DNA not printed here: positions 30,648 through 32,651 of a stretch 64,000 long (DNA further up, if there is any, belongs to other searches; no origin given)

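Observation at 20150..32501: Ten-gene co-directional glycan cluster with the logic of lipid-linked assembly, flipping and transfer, but no Wzy/Wzz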

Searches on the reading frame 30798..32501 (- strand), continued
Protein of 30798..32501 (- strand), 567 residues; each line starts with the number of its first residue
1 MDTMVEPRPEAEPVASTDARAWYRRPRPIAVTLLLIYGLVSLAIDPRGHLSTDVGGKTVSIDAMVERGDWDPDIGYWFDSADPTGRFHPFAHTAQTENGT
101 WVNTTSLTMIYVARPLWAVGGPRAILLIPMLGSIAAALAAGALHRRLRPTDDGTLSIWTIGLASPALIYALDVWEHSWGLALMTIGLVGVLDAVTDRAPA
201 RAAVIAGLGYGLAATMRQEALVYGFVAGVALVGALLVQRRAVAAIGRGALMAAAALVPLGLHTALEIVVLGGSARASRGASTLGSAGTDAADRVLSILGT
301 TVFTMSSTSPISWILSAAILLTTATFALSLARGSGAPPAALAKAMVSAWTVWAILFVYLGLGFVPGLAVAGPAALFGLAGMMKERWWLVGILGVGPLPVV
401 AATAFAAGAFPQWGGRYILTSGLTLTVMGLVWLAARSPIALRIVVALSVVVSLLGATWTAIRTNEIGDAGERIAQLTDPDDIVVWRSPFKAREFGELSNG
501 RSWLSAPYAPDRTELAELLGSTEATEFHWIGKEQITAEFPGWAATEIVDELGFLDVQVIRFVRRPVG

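Call 48: search_protein_families(library=pfam, proteins=[L045:6299-7708:+, L063:8469-9983:+, L057:19411-20754:+, L043:14124-15587:+, L009:8349-9968:-, L052:19645-20871:-, L070:12933-14486:+, L018:7094-7867:+, L037:13770-14981:+, L043:16325-17476:-], max_evalue=0.01)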
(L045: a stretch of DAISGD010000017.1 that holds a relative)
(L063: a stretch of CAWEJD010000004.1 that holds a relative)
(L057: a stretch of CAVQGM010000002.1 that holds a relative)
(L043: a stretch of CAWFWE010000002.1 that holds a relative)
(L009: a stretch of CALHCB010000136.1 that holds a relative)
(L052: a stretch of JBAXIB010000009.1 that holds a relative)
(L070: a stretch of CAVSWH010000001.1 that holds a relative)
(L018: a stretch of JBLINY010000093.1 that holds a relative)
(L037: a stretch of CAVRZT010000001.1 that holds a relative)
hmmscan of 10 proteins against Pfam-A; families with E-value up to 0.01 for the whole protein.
L045:6299-7708:+ (469 aa): 2 families
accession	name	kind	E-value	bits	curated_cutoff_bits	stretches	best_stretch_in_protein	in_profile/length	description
PF13231.12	PMT_2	-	5.5e-06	27.1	26.1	1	76-222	4-152/160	Dolichyl-phosphate-mannose-protein mannosyltransferase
PF14264.12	Glucos_trans_II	-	0.0002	21.1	30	1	72-199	26-153/317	Glucosyl transferase GtrII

L063:8469-9983:+ (504 aa): 1 family
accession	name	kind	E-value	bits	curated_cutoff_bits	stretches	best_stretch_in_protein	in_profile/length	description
PF13231.12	PMT_2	-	0.00029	21.5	26.1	1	105-248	2-151/160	Dolichyl-phosphate-mannose-protein mannosyltransferase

L057:19411-20754:+ (447 aa): 1 family
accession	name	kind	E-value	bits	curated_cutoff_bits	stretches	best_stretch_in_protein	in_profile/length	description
PF13440.11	Polysacc_synt_3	-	1.1e-11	45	23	1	64-339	1-293/293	Polysaccharide biosynthesis protein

L043:14124-15587:+ (487 aa): 0 families

L009:8349-9968:- (539 aa): 1 family
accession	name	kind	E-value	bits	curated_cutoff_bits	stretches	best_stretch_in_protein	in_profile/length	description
PF01554.23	MatE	-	1.7e-06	28.3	24.9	1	265-404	17-157/161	MatE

L052:19645-20871:- (408 aa): 2 families
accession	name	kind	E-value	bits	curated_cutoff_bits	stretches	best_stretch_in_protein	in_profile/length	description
PF01943.22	Polysacc_synt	-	7.3e-12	45.7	28.2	2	17-116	10-110/274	Polysaccharide biosynthesis protein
PF13440.11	Polysacc_synt_3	-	0.00093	19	23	0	201-304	185-289/293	Polysaccharide biosynthesis protein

L070:12933-14486:+ (517 aa): 3 families
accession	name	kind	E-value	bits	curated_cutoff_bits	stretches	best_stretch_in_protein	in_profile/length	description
PF01943.22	Polysacc_synt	-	2e-08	34.4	28.2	1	41-297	2-260/274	Polysaccharide biosynthesis protein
PF13440.11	Polysacc_synt_3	-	1.5e-07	31.4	23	1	66-358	3-290/293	Polysaccharide biosynthesis protein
PF03023.19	MurJ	-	7.8e-07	28.5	27.4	1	206-449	160-410/451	Lipid II flippase MurJ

L018:7094-7867:+ (257 aa): 0 families

L037:13770-14981:+ (403 aa): 6 families
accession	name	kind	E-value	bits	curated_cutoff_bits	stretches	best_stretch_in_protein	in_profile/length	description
PF00535.33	Glycos_transf_2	-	2.5e-22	80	23.3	1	113-226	1-115/168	Glycosyl transferase family 2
PF13641.12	Glyco_tranf_2_3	-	1e-16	62.1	27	1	112-321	3-223/230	Glycosyltransferase like family 2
PF10111.15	Glyco_tranf_2_2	-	1.3e-14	54.8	27.3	2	140-204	28-96/276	Glycosyltransferase like family 2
PF13632.12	Glyco_trans_2_3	-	6.4e-10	39.6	27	1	193-357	2-156/198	Glycosyl transferase family group 2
PF13506.12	Glyco_transf_21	-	0.00016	21.7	21.7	1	184-327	25-170/174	Glycosyl transferase family 21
PF02709.20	Glyco_transf_7C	-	0.0007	19.6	23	1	258-300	21-63/78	N-terminal domain of galactosyltransferase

L043:16325-17476:- (383 aa): 1 family
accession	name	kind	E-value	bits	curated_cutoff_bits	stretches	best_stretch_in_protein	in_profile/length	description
PF02445.21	NadA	-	5.3e-90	302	27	1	24-381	3-295/295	Quinolinate synthetase A protein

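Call 50: find_encoding_contigs(protein=P0002, flank=10000, max_places=3)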
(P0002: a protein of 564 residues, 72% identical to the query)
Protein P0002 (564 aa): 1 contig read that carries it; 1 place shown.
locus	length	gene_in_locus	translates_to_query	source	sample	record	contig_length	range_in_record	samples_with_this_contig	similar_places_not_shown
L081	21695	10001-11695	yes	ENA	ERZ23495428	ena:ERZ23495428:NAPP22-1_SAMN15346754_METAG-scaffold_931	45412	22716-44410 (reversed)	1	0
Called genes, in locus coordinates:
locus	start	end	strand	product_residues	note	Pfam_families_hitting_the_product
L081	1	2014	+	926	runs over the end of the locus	PF00069:Pkinase, PF03109:ABC1 (faint), PF07714:PK_Tyr_Ser-Thr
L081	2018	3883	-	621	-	PF00990:GGDEF, PF00563:EAL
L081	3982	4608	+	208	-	PF00719:Pyrophosphatase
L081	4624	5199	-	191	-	PF11716:MDMPI_N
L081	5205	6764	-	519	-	PF00117:GATase, PF07722:Peptidase_C26, PF02540:NAD_synthase (faint), PF00958:GMP_synt_C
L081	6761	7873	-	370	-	PF00478:IMPDH, PF01070:FMN_dh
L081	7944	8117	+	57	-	-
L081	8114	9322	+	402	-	PF13796:Sensor, PF07730:HisKA_3, PF02518:HATPase_c (weak)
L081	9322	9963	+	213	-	PF00072:Response_reg, PF00196:GerE, PF08281:Sigma70_r4_2 (weak)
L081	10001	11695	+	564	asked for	-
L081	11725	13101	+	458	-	-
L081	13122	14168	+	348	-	PF00535:Glycos_transf_2, PF10111:Glyco_tranf_2_2 (faint), PF13641:Glyco_tranf_2_3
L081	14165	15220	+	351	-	PF01408:GFO_IDH_MocA, PF22725:GFO_IDH_MocA_C3, PF02894:GFO_IDH_MocA_C (weak)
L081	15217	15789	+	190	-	PF25084:LbH_EIF2B (faint), PF25087:GMPPB_C (faint), PF14602:Hexapep_2 (faint), PF00132:Hexapep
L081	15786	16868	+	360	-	PF01041:DegT_DnrJ_EryC1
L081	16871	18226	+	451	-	PF13440:Polysacc_synt_3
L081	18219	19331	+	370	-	-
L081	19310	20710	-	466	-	-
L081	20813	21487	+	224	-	PF13489:Methyltransf_23 (weak), PF08241:Methyltransf_11, PF08242:Methyltransf_12, PF13649:Methyltransf_25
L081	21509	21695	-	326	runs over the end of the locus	PF13480:Acetyltransf_6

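Call 64: search_protein_representatives(alignment_id=A1)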
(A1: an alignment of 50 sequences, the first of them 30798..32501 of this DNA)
Query: 50 sequences, 563 profile positions. Proteins with E-value up to 0.001 (for the whole library): 2778; up to 1e-10: 1862; up to 1e-30: 449. The best 150 are listed.
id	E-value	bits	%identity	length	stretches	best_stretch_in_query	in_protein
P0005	1.8e-206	703.2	-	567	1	9-560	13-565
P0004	1.1e-204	697.4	-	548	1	18-561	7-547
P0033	2.6e-202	689.5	-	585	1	12-561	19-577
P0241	6.4e-200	681.6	-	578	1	9-561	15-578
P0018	1.0e-198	677.6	-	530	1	31-561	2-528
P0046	1.0e-193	661.2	-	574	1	18-562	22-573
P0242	7.7e-192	655.0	-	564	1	14-558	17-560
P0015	1.9e-191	653.7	-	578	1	9-552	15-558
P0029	1.9e-189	647.1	-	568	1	11-561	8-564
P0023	1.9e-186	637.1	-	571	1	14-561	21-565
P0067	1.0e-184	631.5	-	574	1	17-560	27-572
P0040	4.9e-184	629.2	-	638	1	9-561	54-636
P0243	2.7e-183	626.7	-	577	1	9-561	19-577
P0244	6.1e-182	622.3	-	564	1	12-561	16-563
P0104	8.3e-180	615.2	-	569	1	11-560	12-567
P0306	1.0e-152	525.8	-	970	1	13-560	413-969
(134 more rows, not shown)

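Call 67: search_protein_families(library=pfam, proteins=[L062:13010-14299:+, L062:13100-13690:-, L062:15580-16464:+, L062:11713-13035:-, L062:14182-15633:-, L081:18219-19331:+, L081:19310-20710:-, L081:11725-13101:+], max_evalue=0.01)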
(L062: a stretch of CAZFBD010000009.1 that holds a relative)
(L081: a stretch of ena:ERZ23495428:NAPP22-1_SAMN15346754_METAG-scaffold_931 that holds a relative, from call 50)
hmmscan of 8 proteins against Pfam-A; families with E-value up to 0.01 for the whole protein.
L062:13010-14299:+ (429 aa): 2 families
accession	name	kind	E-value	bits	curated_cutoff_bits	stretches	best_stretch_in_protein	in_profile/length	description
PF13692.12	Glyco_trans_1_4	-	5.4e-09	36.9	27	1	227-355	2-141/142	Glycosyl transferases group 1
PF13524.12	Glyco_trans_1_2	-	9.5e-07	29.3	25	1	292-379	45-137/144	Glycosyl transferase-like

L062:13100-13690:- (196 aa): 0 families

L062:15580-16464:+ (295 aa): 2 families
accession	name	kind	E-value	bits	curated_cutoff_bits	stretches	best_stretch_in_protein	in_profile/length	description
PF02709.20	Glyco_transf_7C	-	7.7e-05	22.7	23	1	194-238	13-58/78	N-terminal domain of galactosyltransferase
PF00535.33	Glycos_transf_2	-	0.00075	19.9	23.3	1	70-113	52-95/168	Glycosyl transferase family 2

L062:11713-13035:- (440 aa): 1 family
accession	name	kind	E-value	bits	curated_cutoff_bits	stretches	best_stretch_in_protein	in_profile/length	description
PF02397.22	Bac_transf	-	1.8e-55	187.7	27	1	255-435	1-178/179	Bacterial sugar transferase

L062:14182-15633:- (483 aa): 0 families

L081:18219-19331:+ (370 aa): 0 families

L081:19310-20710:- (466 aa): 0 families

L081:11725-13101:+ (458 aa): 0 families

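Call 70: search_protein_families(library=pfam, alignment_id=A1, max_evalue=1)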
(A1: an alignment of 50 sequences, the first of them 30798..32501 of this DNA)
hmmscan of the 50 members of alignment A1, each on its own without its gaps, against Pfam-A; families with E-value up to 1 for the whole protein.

A. member 1, window:30798-32501:- (567 aa): 0 families

B. families by the number of members that match (of 50 scanned): 24 families
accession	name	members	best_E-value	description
PF13231.12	PMT_2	5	6.4e-05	Dolichyl-phosphate-mannose-protein mannosyltransferase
PF06127.16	Mpo1-like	2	0.071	2-hydroxy-palmitic acid dioxygenase Mpo1-like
PF13567.11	DUF4131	2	0.08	Domain of unknown function (DUF4131)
PF12578.13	3-PAP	1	0.0046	Myotubularin-associated protein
PF23778.1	Phage_holin_2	1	0.018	Putative phage holin family 2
PF18895.5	T4SS_pilin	1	0.038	Type IV secretion system pilin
PF18936.5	DUF5684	1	0.042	Family of unknown function (DUF5684)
PF13997.11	YqjK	1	0.057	YqjK-like protein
PF18606.7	HTH_53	1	0.067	Zap helix turn helix N-terminal domain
PF11248.13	DUF3046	1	0.073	Protein of unknown function (DUF3046)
PF15099.11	PIRT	1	0.1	Phosphoinositide-interacting protein family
PF08668.18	HDOD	1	0.11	HDOD domain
PF20800.2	Xp10_P7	1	0.12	Xanthomonas phage Xp10 Transcription regulator P7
PF14264.12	Glucos_trans_II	1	0.12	Glucosyl transferase GtrII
PF11660.13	DUF3262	1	0.13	Protein of unknown function (DUF3262)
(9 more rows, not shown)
